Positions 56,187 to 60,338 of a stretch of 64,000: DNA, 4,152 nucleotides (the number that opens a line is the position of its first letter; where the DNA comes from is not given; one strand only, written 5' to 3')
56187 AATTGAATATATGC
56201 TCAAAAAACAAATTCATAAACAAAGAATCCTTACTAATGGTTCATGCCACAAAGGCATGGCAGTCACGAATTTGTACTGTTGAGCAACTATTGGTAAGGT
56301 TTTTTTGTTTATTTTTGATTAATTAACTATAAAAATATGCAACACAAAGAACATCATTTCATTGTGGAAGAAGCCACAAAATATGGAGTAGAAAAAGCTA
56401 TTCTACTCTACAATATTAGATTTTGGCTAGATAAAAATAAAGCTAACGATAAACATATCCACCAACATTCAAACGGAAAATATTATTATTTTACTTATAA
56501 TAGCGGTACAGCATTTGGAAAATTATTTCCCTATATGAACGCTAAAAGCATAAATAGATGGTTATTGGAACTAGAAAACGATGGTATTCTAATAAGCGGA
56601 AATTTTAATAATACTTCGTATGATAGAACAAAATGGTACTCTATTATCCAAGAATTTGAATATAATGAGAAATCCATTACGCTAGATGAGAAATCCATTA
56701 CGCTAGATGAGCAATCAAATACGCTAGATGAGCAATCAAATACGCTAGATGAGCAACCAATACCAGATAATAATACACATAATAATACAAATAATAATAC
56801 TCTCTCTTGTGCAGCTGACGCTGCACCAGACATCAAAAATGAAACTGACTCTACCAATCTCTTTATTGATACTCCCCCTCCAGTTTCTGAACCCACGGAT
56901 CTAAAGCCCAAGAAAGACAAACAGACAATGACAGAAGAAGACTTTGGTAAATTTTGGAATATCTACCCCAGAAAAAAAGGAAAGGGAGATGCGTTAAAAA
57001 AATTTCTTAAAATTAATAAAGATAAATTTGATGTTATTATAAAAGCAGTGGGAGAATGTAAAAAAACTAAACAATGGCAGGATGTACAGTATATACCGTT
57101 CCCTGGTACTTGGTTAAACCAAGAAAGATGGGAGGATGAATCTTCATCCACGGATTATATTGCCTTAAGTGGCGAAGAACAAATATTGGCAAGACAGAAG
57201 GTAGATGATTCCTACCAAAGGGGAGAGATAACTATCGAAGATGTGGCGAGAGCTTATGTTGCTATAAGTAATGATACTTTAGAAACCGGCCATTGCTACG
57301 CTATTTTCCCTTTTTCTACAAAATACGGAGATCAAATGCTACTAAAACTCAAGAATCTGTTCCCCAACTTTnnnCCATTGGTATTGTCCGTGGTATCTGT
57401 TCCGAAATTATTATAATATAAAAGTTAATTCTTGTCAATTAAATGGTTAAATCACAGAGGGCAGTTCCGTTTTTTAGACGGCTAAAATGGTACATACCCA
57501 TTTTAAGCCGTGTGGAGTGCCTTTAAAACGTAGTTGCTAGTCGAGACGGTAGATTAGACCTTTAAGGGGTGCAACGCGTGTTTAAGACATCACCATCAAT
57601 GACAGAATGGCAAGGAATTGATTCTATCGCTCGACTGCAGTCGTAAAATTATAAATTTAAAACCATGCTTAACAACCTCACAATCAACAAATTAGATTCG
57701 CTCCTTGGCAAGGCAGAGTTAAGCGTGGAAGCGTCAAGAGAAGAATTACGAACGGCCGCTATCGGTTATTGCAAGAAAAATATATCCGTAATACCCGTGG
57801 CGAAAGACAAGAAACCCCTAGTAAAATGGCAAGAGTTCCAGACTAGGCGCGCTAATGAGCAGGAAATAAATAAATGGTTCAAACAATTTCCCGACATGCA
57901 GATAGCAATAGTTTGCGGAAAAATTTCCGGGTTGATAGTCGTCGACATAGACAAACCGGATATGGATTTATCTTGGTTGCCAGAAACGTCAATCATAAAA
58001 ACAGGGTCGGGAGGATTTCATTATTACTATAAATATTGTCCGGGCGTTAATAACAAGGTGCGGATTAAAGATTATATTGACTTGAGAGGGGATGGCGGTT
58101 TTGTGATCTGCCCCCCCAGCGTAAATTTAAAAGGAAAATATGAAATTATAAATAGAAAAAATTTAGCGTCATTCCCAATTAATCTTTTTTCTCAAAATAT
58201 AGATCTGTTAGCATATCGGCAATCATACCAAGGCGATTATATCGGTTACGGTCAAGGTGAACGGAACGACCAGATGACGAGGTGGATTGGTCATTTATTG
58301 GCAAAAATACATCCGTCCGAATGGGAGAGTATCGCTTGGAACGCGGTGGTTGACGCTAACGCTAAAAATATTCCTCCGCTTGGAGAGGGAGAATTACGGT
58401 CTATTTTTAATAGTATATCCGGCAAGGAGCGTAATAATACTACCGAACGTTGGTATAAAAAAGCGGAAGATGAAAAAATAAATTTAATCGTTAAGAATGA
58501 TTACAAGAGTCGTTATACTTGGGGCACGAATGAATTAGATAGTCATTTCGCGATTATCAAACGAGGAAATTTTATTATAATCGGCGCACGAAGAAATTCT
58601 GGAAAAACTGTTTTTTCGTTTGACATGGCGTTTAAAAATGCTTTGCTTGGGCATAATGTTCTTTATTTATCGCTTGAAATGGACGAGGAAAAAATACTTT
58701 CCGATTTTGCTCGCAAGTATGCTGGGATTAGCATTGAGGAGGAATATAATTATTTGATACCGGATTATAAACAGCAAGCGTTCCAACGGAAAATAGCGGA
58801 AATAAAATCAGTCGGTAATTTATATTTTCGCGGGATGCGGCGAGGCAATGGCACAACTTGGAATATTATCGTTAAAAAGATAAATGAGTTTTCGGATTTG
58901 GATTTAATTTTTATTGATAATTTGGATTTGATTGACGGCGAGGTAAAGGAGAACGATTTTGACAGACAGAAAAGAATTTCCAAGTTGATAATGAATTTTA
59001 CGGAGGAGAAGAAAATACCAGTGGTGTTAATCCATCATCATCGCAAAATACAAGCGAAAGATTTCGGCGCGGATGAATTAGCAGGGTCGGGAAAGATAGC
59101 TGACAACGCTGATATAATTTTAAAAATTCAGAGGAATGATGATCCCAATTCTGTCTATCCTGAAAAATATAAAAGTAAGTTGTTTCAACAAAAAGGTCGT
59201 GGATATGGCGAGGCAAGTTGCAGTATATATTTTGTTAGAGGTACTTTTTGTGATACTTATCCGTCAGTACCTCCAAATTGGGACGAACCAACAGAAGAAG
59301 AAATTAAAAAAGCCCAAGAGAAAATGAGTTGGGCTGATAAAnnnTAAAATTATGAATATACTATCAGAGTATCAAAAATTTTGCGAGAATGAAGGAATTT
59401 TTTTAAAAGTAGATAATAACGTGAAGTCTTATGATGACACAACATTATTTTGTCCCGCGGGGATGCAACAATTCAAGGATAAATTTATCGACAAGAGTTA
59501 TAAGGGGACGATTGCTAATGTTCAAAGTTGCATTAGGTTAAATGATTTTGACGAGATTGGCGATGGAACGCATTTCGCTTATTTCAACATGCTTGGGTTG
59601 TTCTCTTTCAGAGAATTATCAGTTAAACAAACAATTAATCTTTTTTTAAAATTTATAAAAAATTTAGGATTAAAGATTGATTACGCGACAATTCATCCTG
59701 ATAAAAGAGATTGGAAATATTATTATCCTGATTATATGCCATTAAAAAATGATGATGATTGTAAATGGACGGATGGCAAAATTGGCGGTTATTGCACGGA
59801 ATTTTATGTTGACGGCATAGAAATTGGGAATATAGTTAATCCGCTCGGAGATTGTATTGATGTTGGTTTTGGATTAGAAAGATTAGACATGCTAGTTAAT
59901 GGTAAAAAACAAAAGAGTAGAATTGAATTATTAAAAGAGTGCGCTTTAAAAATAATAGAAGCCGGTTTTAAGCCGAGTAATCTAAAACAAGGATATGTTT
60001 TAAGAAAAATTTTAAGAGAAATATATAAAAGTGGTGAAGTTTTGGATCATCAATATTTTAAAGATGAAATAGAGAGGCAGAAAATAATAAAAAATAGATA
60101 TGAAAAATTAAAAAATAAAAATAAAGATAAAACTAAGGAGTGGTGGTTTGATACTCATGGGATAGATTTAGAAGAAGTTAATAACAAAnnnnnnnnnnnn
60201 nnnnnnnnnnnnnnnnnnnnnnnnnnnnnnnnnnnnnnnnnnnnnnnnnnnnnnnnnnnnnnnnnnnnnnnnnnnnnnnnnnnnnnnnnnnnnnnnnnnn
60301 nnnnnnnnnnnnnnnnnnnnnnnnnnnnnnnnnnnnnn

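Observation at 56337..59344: Lambda-O-like origin: four 21-bp iterons plus an AT-rich tract inside an initiator gene, followed by a Prim-Pol/DnaB helicase fusion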

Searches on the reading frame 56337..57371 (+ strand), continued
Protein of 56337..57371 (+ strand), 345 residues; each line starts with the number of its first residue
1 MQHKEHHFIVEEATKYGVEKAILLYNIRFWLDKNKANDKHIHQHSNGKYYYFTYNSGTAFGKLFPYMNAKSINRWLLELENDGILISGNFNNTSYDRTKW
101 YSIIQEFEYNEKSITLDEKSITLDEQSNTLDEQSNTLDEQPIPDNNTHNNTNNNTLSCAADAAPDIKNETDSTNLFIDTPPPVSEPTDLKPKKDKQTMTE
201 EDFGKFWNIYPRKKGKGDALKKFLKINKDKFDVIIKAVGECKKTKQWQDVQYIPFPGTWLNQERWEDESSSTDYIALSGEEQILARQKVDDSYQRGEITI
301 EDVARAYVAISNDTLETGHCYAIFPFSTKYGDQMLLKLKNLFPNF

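Call 92: get_annotated_region(hit=H3, flank=1500)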
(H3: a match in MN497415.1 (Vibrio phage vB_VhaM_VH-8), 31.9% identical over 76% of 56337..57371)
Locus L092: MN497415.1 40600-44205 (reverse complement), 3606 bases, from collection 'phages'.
description: Vibrio phage vB_VhaM_VH-8, complete genome.
organism: Vibrio phage vB_VhaM_VH-8 (NCBI taxid 2660693)
taxonomy: Viruses; Duplodnaviria; Heunggongvirae; Uroviricota; Caudoviricetes
host: Vibrio harveyi; source: sewage of seafood market; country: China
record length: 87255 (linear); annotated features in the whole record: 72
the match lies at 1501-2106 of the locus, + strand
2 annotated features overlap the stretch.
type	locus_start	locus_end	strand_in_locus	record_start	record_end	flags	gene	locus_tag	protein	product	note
CDS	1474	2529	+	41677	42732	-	-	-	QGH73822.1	hypothetical protein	hypothetical protein NVP1091O_34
CDS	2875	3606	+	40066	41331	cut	-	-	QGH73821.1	hypothetical protein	hypothetical protein BPABA577_00210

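Call 93: get_annotated_region(hit=H31, flank=1500)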
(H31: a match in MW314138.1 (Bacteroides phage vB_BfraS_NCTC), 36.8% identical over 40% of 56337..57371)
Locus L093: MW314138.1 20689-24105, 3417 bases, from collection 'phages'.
description: Bacteroides phage vB_BfraS_NCTC, complete genome.
organism: Bacteroides phage vB_BfraS_NCTC (NCBI taxid 2797298)
taxonomy: Viruses; Duplodnaviria; Heunggongvirae; Uroviricota; Caudoviricetes
host: Bacteroides fragilis NCTC; source: wastewater; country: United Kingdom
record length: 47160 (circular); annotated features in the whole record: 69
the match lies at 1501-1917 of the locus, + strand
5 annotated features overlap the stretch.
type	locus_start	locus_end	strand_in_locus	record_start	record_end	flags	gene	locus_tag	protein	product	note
CDS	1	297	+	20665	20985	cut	-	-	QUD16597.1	exoribonuclease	-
CDS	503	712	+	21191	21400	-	-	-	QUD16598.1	hypothetical protein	-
CDS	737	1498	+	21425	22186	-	-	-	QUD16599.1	antirepressor protein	-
CDS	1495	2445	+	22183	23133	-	-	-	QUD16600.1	DNA replication protein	-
CDS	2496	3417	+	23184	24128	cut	-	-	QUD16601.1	hypothetical protein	-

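Call 94: get_annotated_region(hit=H40, flank=1500)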
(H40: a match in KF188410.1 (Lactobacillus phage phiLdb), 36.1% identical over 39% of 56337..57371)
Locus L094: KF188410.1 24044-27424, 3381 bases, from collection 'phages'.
description: Lactobacillus phage phiLdb, complete genome.
organism: Lactobacillus phage phiLdb (NCBI taxid 1399942)
taxonomy: Viruses; Duplodnaviria; Heunggongvirae; Uroviricota; Caudoviricetes; Cequinquevirus; Cequinquevirus Ldb
host: Lactobacillus delbrueckii ATCC 11842; source: -; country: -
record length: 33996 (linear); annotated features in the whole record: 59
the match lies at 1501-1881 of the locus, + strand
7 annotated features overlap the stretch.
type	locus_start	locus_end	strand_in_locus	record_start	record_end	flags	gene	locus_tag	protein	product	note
CDS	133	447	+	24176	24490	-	-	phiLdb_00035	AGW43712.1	hypothetical protein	-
CDS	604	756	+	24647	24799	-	-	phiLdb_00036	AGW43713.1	hypothetical protein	-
CDS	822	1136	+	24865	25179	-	-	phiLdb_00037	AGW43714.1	hypothetical protein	-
CDS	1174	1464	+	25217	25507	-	-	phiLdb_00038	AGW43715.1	putative DNA replication protein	-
CDS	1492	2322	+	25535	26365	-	-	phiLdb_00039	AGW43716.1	putative DNA replication protein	-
CDS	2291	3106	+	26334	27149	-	-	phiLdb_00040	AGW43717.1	putative DnaC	-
CDS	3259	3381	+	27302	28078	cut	-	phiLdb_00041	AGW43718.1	prophage antirepressor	-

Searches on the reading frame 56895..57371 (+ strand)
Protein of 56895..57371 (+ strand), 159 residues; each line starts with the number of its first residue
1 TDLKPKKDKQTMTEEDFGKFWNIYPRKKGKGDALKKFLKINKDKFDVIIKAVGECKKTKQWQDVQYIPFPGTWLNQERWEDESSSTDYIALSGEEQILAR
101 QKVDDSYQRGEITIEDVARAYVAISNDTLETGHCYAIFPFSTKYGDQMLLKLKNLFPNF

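Call 67: predict_structure(alignment_id=A5)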
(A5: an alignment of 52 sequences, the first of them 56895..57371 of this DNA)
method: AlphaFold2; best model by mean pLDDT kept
length: 159 residues; sequences in the alignment: 52
mean_pLDDT: 81.1   pTM: 0.54
mean pLDDT of the five models: 81.1, 78.5, 78.1, 77.3, 76.9
residues with pLDDT >= 90: 68; 70-90: 55; 50-70: 28; < 50: 8
segments of 3 or more residues with pLDDT < 50: 132-138
pLDDT, mean of each block of 10 residues (from residue 1): 74 97 97 97 95 94 96 90 58 77 84 81 66 48 69 74
secondary structure, 60 per line:
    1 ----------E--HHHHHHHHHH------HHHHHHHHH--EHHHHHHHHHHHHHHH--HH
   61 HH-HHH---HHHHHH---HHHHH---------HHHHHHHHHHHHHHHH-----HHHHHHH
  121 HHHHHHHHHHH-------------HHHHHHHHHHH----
elements in order: H14-23 H30-38 H42-56 H59-62 H70-75 H79-83 H93-108 H114-131 H145-155
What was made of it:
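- On RepA_N initiators (Pfam PF06970; pSK41 Rep): The C-domain model is confident (pLDDT 81, call 67).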

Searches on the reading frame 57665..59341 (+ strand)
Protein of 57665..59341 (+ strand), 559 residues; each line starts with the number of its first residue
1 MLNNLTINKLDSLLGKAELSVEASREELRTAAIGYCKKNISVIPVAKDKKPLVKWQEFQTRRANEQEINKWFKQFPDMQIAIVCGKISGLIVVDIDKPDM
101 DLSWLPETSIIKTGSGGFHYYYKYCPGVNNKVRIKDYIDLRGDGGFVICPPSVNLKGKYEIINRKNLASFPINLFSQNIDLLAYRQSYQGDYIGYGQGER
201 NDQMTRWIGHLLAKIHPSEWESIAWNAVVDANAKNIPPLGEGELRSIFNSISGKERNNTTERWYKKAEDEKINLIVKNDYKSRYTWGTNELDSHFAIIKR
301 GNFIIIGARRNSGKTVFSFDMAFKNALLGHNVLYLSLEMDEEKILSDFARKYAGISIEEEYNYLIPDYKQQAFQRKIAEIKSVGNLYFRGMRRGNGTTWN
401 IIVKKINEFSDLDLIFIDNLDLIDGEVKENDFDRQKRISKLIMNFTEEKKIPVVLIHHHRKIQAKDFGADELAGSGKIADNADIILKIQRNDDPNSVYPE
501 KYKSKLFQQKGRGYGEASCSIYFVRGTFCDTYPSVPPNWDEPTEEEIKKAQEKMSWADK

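Call 4: search_protein_families(library=pfam, proteins=[window:57665-59341:+], max_evalue=0.1)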
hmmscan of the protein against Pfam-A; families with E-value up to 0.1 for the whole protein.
window:57665-59341:+ (559 aa): 5 families
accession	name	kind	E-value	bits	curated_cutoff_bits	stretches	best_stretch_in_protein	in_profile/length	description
PF09250.16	Prim-Pol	-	7e-24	85.5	22.8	1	34-171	3-156/158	Bifunctional DNA primase/polymerase, N-terminal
PF03796.21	DnaB_C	-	1.1e-21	77.8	27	1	287-512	5-235/255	DnaB-like helicase C terminal domain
PF13481.12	AAA_25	-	4.1e-11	43.3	27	1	297-462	29-193/195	AAA domain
PF08708.16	PriCT_1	-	4.9e-06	26.5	21.1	1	195-255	8-65/67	Primase C terminal 1 (PriCT-1)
PF06745.19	ATPase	-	0.00066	19.5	26.6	1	287-458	4-163/231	KaiC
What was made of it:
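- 57665..59344 (+): Prim-Pol / PriCT_1 / DnaB_C (SF4 helicase) fusion: the primase-helicase presumed to be loaded at the origin. Pfam (call 4).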

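Call 7: search_protein_families(library=phrogs, proteins=[window:57665-59341:+], max_evalue=0.01)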
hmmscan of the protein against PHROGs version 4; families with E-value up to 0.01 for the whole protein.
window:57665-59341:+ (559 aa): 13 families
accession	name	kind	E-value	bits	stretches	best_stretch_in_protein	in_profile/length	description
phrog_19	-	DNA, RNA and nucleotide metabolism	1.7e-35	124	1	239-543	291-592/621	DnaB-like replicative helicase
phrog_239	-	DNA, RNA and nucleotide metabolism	4.1e-28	99.8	1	271-518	335-580/801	DNA primase/helicase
phrog_695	-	DNA, RNA and nucleotide metabolism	7.5e-17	62.3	1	29-263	9-276/704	DNA polymerase/primase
phrog_1156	-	DNA, RNA and nucleotide metabolism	1e-16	61.7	1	28-166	13-170/855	DNA primase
phrog_243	-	DNA, RNA and nucleotide metabolism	2.8e-16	60.3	1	290-493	24-227/273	DnaB-like replicative helicase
phrog_5482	-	unknown function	2.3e-13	50.6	1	300-494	50-252/341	-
phrog_5852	-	DNA, RNA and nucleotide metabolism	1.3e-11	45.3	1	64-164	122-230/242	DNA polymerase/primase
phrog_3022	-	DNA, RNA and nucleotide metabolism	2.3e-11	43.8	1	34-160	25-162/788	DNA primase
phrog_19930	-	DNA, RNA and nucleotide metabolism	7.5e-11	42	1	26-123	8-121/865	DNA polymerase/primase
phrog_906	-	DNA, RNA and nucleotide metabolism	8.5e-09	35.7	1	64-165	91-232/872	DNA polymerase/primase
phrog_3123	-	unknown function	2.1e-08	34.2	1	297-496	337-545/583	-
phrog_18375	-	DNA, RNA and nucleotide metabolism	9.9e-06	25.1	1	286-493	361-579/644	DNA primase/helicase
phrog_5177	-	DNA, RNA and nucleotide metabolism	0.00013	21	1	24-153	16-159/876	DNA polymerase/primase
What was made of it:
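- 57665..59344 (+): PHROG DnaB-like helicase E 1.7e-35 and DNA primase/helicase E 4e-28 (call 7).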

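Call 12: search_protein_families(library=ncbifam, proteins=[window:57665-59341:+], max_evalue=0.01)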
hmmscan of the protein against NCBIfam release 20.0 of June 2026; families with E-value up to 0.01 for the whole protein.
window:57665-59341:+ (559 aa): 16 families
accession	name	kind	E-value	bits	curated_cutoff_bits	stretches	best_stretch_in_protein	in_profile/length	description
TIGR03600.1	phage_DnaB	exception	7.5e-19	68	498.65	1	285-502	178-400/421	phage replicative helicase, DnaB family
TIGR00665.1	DnaB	equivalog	2.6e-18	66.1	385.25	1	280-512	174-412/435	replicative DNA helicase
NF006306.0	PRK08506.1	equivalog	8.6e-14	51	596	1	287-512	178-407/472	replicative DNA helicase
NF004384.0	PRK05748.1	equivalog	7.8e-11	41.2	525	1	286-496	188-405/452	replicative DNA helicase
NF005240.0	PRK06749.1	subfamily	2.9e-10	39.5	686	1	287-493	172-387/428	replicative DNA helicase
NF040583.1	dnaB_SPI-7_type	exception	1.1e-09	37.8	655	1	287-492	180-393/434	SPI-7-type island replicative DNA helicase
NF004629.0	PRK05973.1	equivalog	1.6e-09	37.1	156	1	295-350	58-113/237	DNA helicase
NF004109.0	PRK05595.1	equivalog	2.1e-09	36.6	737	1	271-492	170-397/444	replicative DNA helicase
NF005369.0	PRK06904.1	equivalog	9.6e-09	34.5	809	1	283-492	205-422/474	replicative DNA helicase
NF005945.0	PRK08006.1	equivalog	2.7e-08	33.1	898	1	287-492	210-422/471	replicative DNA helicase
NF005852.0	PRK07773.1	equivalog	5.5e-08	31.6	780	1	286-456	202-373/886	replicative DNA helicase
NF006443.0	PRK08760.1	equivalog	1.9e-07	29.8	741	1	287-524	215-458/476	replicative DNA helicase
NF006458.0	PRK08840.1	equivalog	5.7e-07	28.6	884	1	282-513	198-436/464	replicative DNA helicase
NF005424.0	PRK07004.1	equivalog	1.2e-06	27.4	834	1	287-512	199-430/460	replicative DNA helicase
NF006606.0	PRK09165.1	equivalog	1.3e-06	27.3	540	1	284-492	200-429/497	replicative DNA helicase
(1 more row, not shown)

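Call 29: find_encoding_contigs(protein=window:57665-59341:+, flank=8000, max_places=6)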
Protein window:57665-59341:+ (559 aa): 1 contig read that carries it; 1 place shown.
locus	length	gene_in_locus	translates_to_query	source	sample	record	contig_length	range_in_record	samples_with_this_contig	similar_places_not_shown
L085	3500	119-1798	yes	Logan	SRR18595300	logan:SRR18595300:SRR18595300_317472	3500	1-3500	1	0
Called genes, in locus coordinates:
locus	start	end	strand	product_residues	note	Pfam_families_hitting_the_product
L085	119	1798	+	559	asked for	PF09250:Prim-Pol, PF08708:PriCT_1 (weak), PF03796:DnaB_C, PF13481:AAA_25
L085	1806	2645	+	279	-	PF01411:tRNA-synt_2c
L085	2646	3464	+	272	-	PF01555:N6_N4_Mtase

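Call 53: find_related_loci(query=window:57665-59341:+, collection=viral_contigs, flank=3000)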
Query window:57665-59341:+ (559 aa) in viral_contigs; peptide patterns used: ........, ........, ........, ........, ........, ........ (x = any residue, [..] = any of these).
6 stretches matched a pattern, but none encodes a relative of the query by tblastn (E <= 1e-3).
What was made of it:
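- Tried and rejected: Relatives of the primase-helicase in IMG/VR (call 53): none.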

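Call 82: find_related_loci(query=window:57665-59341:+, collection=metagenome_contigs, flank=3500)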
Query window:57665-59341:+ (559 aa) in metagenome_contigs; peptide patterns used: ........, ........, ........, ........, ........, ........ (x = any residue, [..] = any of these).
110 stretches matched a pattern; 4 encode a relative of the query (tblastn E <= 1e-3); 4 distinct loci.
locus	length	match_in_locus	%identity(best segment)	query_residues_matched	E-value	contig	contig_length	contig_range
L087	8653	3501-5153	88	7-559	0e+0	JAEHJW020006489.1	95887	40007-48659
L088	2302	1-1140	100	180-559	0e+0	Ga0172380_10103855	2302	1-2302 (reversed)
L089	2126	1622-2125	100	1-168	1e-114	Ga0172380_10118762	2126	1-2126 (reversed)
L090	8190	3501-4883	29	19-493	2e-48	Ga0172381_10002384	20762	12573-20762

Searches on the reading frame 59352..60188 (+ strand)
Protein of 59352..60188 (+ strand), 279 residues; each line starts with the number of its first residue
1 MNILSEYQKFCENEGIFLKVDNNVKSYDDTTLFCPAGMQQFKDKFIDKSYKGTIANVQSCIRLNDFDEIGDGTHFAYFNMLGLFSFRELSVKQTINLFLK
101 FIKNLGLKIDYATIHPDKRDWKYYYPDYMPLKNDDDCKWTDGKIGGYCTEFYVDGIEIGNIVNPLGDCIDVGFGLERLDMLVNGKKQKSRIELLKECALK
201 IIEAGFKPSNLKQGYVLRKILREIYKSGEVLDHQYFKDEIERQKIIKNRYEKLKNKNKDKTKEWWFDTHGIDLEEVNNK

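Call 4: search_protein_families(library=pfam, proteins=[window:59352-60188:+], max_evalue=0.1)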
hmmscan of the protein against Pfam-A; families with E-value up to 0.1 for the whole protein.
window:59352-60188:+ (279 aa): 1 family
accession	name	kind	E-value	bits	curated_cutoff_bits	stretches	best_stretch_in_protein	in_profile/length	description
PF01411.24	tRNA-synt_2c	-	1.1e-20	74.2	30.3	2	24-113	24-122/552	tRNA synthetases class II (A)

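Call 7: search_protein_families(library=phrogs, proteins=[window:59352-60188:+], max_evalue=0.01)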
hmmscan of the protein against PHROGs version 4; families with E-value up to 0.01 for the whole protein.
window:59352-60188:+ (279 aa): 1 family
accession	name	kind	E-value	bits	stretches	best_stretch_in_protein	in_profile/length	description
phrog_28604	-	unknown function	7e-11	42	1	22-102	31-118/897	-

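Call 12: search_protein_families(library=ncbifam, proteins=[window:59352-60188:+], max_evalue=0.01)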
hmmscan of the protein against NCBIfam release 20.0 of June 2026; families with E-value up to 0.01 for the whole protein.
window:59352-60188:+ (279 aa): 3 families
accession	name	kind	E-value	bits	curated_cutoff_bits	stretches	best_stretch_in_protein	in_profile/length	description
TIGR00344.1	alaS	equivalog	5.6e-20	71.2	457.05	2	24-155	24-168/847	alanine--tRNA ligase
NF002436.0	PRK01584.1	equivalog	1.4e-15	56.8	529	1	20-104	24-110/595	alanine--tRNA ligase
TIGR03683.1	A-tRNA_syn_arch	equivalog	3.4e-07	28.9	744.7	1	57-108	119-176/902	alanine--tRNA ligase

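Call 87: search_dna_similar(query=window:59352-60188:+, collection=phages, mode=protein, max_rows=15, max_evalue=0.00001)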
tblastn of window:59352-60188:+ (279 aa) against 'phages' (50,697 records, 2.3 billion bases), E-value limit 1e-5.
Records with a match: 3; places in all: 3; records where one place covers at least 80% of the query: 3.
Best place of each record, by identity: <60% 3.
By first word of the organism name: Acinetobacter 2; uncultured 1.
By host as written in the record: - 3.
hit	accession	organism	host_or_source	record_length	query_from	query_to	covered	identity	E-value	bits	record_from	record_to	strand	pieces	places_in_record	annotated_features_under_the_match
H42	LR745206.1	uncultured phage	metagenomic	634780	3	274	97%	58.2%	4e-97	317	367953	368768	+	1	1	record has no annotation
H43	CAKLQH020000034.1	Acinetobacter phage MD-2021a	not known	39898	3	231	82%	24.6%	1e-8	61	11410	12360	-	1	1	alaS: alanyl-tRNA synthetase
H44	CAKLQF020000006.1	Acinetobacter phage MD-2021a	not known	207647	3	231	82%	24.6%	1e-8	61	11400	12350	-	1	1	alaS: alanyl-tRNA synthetase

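Call 88: get_annotated_region(hit=H42, flank=20000)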
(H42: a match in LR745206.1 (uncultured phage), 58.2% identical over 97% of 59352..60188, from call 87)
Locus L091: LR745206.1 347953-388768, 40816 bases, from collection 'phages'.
description: uncultured phage genome assembly, chromosome: 1.
organism: uncultured phage (NCBI taxid 278008)
taxonomy: Viruses; environmental samples
host: -; source: metagenomic; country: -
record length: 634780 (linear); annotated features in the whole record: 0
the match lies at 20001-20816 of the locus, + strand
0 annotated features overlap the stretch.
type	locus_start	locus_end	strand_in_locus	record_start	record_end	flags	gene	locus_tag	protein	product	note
